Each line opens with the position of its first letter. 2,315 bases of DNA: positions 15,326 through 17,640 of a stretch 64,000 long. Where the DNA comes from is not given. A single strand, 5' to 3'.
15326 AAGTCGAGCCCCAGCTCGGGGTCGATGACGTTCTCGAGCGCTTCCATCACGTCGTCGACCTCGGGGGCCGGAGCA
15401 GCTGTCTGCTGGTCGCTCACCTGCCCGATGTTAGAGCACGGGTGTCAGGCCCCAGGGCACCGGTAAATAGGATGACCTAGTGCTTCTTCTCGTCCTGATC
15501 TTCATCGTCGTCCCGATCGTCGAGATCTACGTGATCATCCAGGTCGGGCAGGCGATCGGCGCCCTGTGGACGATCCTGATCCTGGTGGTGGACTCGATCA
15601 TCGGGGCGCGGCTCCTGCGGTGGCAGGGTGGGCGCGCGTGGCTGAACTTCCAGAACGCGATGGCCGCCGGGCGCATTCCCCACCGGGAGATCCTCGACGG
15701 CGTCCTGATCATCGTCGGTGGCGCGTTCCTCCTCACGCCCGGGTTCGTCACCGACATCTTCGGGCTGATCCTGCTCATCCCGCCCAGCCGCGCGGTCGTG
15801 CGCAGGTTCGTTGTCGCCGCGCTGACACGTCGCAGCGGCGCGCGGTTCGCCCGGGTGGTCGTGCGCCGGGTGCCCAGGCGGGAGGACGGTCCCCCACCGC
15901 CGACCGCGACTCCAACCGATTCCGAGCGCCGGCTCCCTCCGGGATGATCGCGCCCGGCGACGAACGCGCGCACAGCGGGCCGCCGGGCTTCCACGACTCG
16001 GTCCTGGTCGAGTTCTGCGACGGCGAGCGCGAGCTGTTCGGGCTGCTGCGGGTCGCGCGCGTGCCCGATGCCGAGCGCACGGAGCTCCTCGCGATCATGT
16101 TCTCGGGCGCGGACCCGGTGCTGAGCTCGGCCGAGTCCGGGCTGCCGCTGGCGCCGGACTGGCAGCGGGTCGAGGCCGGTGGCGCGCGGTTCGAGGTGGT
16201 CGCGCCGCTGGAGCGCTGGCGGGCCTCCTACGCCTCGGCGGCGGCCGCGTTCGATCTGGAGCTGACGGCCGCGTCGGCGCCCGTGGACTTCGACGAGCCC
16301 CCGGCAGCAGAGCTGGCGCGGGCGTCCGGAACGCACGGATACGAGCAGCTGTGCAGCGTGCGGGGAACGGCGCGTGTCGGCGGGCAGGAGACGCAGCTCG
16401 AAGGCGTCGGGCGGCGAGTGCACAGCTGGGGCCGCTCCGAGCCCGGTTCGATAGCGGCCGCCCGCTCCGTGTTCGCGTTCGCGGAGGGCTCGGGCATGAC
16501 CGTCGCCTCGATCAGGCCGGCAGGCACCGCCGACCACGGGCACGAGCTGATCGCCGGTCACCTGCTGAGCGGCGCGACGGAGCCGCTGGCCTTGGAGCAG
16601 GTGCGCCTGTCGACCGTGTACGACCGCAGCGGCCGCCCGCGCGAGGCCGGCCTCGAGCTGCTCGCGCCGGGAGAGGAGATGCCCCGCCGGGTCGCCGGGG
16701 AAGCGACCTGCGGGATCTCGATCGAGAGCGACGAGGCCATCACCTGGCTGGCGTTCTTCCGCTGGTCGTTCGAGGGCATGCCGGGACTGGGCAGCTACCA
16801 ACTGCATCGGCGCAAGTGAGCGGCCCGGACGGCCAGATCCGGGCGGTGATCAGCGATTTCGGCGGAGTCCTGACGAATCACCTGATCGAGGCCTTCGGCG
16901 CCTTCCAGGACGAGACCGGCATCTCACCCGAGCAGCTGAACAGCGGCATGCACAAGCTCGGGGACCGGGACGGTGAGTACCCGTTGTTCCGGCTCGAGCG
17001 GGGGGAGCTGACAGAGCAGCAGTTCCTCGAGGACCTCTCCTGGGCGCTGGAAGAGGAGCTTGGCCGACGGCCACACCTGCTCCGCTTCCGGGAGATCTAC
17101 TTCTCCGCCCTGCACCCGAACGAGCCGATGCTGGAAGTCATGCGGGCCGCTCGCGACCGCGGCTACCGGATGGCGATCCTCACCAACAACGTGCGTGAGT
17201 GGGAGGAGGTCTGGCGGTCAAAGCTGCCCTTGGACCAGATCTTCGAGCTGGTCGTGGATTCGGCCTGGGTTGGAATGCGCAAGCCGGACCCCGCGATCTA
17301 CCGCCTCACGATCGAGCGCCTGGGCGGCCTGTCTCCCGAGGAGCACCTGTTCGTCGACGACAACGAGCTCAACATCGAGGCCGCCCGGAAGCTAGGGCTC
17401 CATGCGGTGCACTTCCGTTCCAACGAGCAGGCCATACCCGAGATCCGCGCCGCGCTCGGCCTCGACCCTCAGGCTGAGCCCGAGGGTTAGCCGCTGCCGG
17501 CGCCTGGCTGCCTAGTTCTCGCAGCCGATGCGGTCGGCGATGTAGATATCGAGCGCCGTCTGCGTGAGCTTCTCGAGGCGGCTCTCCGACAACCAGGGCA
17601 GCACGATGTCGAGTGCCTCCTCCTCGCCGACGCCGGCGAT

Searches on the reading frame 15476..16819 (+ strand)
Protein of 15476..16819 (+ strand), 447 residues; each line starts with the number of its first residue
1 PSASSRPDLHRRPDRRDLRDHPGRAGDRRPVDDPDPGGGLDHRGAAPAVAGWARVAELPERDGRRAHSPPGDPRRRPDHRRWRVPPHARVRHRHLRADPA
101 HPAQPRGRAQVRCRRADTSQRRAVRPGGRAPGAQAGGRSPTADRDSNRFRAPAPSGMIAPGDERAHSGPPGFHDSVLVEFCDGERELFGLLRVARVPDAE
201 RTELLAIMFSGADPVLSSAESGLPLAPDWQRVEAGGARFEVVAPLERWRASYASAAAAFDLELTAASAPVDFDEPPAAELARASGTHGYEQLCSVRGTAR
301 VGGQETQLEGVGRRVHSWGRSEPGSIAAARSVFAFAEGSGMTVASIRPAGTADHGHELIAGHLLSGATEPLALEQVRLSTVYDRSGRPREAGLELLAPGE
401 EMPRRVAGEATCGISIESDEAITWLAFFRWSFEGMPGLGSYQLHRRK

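Call 66: search_protein_families(library=pfam, proteins=[window:15476-16819:+], max_evalue=0.001)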
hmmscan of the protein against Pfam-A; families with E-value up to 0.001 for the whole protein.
window:15476-16819:+ (447 aa): 1 family
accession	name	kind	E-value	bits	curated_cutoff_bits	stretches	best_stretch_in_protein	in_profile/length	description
PF23213.1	DUF7065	-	0.00029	21.4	27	1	245-320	109-182/183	Domain of unknown function (DUF7065)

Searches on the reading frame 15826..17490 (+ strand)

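Call 66: search_protein_families(library=pfam, proteins=[window:15826-17490:+], max_evalue=0.001)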
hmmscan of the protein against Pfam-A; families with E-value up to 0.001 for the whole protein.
window:15826-17490:+ (554 aa): 2 families
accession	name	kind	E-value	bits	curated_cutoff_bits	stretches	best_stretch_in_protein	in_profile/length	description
PF00702.32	Hydrolase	-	1.3e-17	65.3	26.4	1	338-524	1-191/191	haloacid dehalogenase-like hydrolase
PF13419.12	HAD_2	-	8e-15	55.8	23.8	1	424-528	72-176/178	Haloacid dehalogenase-like hydrolase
